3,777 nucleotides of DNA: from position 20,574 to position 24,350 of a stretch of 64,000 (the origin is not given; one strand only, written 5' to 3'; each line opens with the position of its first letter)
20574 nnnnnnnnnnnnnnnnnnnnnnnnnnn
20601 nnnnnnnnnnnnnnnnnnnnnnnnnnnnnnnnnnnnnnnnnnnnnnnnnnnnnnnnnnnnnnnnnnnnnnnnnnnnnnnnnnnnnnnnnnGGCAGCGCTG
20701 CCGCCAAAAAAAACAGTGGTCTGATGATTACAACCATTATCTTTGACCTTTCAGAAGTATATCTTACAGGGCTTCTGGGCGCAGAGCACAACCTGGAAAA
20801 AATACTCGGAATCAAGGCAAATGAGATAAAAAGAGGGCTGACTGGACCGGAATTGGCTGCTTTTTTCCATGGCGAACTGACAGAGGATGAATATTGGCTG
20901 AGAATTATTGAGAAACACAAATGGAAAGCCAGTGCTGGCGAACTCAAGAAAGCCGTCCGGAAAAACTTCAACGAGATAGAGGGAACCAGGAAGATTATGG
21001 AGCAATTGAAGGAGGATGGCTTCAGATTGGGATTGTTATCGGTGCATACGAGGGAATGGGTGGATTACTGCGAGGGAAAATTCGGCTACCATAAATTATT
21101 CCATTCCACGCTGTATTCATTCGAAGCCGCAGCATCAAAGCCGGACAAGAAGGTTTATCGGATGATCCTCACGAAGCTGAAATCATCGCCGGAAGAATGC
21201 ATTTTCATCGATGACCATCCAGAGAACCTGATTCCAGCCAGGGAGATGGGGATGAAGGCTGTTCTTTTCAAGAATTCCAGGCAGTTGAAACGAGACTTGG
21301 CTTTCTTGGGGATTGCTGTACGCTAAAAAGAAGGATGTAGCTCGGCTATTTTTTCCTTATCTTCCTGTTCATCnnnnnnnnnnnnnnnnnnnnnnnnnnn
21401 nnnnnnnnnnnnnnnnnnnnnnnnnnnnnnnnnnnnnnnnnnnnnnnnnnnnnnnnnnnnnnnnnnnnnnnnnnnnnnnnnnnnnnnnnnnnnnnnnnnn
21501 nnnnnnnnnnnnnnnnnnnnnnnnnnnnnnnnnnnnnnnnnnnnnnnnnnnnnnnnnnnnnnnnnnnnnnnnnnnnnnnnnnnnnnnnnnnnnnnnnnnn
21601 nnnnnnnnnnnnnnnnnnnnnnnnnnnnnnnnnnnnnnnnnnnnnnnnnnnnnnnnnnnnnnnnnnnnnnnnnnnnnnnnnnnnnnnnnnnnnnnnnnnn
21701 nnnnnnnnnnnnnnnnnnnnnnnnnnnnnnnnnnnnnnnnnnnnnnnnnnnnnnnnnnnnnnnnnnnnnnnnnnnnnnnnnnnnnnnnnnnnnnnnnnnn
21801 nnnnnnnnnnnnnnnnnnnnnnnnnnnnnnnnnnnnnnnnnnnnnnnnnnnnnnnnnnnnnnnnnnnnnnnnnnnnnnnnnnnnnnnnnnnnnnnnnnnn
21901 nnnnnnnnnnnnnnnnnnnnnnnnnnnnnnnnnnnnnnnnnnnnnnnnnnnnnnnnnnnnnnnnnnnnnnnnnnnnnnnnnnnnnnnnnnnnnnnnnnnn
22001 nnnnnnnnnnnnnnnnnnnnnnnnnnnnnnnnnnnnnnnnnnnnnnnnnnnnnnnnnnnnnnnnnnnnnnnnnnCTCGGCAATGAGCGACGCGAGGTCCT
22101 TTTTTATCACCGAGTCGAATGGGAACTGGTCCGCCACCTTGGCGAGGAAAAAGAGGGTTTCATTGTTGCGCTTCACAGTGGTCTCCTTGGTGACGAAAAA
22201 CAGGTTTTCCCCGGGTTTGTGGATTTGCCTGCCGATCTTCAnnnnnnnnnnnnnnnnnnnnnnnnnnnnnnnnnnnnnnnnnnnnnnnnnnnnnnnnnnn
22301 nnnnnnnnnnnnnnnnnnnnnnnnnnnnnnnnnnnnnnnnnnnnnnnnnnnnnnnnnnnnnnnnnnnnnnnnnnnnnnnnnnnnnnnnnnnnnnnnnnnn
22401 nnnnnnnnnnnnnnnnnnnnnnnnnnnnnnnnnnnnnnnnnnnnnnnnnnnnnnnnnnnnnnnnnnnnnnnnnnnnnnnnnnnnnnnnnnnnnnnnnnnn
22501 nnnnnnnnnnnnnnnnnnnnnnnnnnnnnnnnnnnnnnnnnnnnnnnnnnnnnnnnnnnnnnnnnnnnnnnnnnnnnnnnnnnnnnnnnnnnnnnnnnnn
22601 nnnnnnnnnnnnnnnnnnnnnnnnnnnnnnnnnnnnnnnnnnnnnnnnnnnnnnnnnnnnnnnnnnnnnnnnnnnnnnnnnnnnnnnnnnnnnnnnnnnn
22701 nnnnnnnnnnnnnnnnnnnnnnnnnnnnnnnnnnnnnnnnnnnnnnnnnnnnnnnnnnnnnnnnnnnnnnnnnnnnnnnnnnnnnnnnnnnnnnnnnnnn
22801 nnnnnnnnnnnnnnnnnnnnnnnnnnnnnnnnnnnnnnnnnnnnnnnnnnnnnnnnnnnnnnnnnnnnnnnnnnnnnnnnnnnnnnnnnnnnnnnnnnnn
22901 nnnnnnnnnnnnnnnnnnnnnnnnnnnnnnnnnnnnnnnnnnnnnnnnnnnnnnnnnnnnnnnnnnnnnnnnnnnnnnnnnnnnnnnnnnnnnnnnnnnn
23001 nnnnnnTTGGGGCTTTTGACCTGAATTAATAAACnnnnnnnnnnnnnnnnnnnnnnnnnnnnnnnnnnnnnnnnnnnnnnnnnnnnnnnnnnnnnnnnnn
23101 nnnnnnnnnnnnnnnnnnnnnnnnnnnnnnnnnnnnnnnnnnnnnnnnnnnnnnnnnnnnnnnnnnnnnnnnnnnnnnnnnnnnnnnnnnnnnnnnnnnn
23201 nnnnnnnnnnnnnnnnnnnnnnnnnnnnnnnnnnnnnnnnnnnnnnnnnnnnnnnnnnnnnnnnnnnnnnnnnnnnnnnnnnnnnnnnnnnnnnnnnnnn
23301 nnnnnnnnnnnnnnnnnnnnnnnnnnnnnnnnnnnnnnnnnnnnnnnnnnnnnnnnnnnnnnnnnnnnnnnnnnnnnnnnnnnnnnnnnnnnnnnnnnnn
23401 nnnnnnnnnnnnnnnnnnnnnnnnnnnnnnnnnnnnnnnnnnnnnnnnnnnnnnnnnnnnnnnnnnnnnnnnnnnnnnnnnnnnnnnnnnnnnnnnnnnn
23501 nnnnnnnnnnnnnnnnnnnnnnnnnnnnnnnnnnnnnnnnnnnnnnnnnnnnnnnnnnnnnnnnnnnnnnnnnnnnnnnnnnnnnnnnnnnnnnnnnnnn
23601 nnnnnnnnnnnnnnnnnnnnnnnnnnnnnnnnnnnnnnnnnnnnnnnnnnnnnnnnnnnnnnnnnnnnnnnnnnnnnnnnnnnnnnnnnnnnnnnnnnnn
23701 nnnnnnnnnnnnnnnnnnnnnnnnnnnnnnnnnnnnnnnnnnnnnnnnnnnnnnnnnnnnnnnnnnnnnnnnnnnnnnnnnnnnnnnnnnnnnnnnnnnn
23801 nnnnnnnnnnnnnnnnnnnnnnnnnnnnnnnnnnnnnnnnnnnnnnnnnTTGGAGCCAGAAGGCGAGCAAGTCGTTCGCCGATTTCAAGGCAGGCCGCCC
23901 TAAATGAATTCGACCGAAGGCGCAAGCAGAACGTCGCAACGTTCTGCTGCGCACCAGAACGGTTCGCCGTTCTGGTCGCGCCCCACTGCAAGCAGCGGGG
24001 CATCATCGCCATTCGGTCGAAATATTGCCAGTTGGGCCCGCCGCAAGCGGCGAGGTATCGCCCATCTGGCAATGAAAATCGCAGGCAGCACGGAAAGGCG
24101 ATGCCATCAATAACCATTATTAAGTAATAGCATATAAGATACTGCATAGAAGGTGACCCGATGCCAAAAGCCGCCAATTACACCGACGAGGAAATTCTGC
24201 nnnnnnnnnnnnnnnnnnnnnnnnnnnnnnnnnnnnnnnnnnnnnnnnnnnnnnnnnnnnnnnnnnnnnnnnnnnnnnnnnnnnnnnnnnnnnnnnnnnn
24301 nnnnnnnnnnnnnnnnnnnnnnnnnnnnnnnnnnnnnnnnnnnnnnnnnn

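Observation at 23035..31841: Accessory block lacking housekeeping genes: small FtsK/HerA ATPase, wHTH protein, AT-rich control region, surface-protein cluster and an unknown helical module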

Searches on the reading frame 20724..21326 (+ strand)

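Call 67: search_protein_families(library=pfam, max_evalue=0.01, proteins=[window:20724-21326:+])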
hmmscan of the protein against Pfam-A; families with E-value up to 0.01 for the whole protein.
window:20724-21326:+ (200 aa): 3 families
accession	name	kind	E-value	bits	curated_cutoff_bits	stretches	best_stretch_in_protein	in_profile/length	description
PF13419.12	HAD_2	-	3.6e-18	66.8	23.8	1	55-181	59-177/178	Haloacid dehalogenase-like hydrolase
PF00702.32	Hydrolase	-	4.5e-11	43.9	26.4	1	81-176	96-191/191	haloacid dehalogenase-like hydrolase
PF13242.12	Hydrolase_like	-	0.00041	20.6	22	1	138-190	3-56/75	HAD-hyrolase-like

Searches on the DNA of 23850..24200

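Call 74: search_rna_families(source=window, start=23850, end=24200, threshold=evalue, max_evalue=10, show_alignments=2)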
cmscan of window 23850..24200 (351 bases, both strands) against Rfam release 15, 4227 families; matches with E-value up to 10: 6.
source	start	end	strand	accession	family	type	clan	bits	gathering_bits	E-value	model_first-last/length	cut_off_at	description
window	23855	23977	+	RF02144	rsmX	Gene;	CL00106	15.4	56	1.2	1-114/114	no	rsmX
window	23895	24006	+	RF02501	Atu_C7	Gene; sRNA;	-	14.4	45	0.31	1-157/157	no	Rhizobiales sRNA Atu_C7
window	23916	24010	-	RF02865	ncS01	Gene; sRNA;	-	13.3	58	7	1-110/110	no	Burkholderia sRNA 1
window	23919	23980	-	RF02691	BTH_s19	Gene; sRNA;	-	13.2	153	0.36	113-175/224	no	Burkholderia sRNA 19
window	23958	24077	-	RF02762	C1_109596F_thermometer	Cis-reg; thermoregulator;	-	11.2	125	0.6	1-227/227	no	C1_109596F 5' UTR thermometer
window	24068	24108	+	RF01144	sR17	Gene; snRNA; snoRNA; CD-box;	-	10.4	36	6.5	1-55/55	no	Small nucleolar RNA sR17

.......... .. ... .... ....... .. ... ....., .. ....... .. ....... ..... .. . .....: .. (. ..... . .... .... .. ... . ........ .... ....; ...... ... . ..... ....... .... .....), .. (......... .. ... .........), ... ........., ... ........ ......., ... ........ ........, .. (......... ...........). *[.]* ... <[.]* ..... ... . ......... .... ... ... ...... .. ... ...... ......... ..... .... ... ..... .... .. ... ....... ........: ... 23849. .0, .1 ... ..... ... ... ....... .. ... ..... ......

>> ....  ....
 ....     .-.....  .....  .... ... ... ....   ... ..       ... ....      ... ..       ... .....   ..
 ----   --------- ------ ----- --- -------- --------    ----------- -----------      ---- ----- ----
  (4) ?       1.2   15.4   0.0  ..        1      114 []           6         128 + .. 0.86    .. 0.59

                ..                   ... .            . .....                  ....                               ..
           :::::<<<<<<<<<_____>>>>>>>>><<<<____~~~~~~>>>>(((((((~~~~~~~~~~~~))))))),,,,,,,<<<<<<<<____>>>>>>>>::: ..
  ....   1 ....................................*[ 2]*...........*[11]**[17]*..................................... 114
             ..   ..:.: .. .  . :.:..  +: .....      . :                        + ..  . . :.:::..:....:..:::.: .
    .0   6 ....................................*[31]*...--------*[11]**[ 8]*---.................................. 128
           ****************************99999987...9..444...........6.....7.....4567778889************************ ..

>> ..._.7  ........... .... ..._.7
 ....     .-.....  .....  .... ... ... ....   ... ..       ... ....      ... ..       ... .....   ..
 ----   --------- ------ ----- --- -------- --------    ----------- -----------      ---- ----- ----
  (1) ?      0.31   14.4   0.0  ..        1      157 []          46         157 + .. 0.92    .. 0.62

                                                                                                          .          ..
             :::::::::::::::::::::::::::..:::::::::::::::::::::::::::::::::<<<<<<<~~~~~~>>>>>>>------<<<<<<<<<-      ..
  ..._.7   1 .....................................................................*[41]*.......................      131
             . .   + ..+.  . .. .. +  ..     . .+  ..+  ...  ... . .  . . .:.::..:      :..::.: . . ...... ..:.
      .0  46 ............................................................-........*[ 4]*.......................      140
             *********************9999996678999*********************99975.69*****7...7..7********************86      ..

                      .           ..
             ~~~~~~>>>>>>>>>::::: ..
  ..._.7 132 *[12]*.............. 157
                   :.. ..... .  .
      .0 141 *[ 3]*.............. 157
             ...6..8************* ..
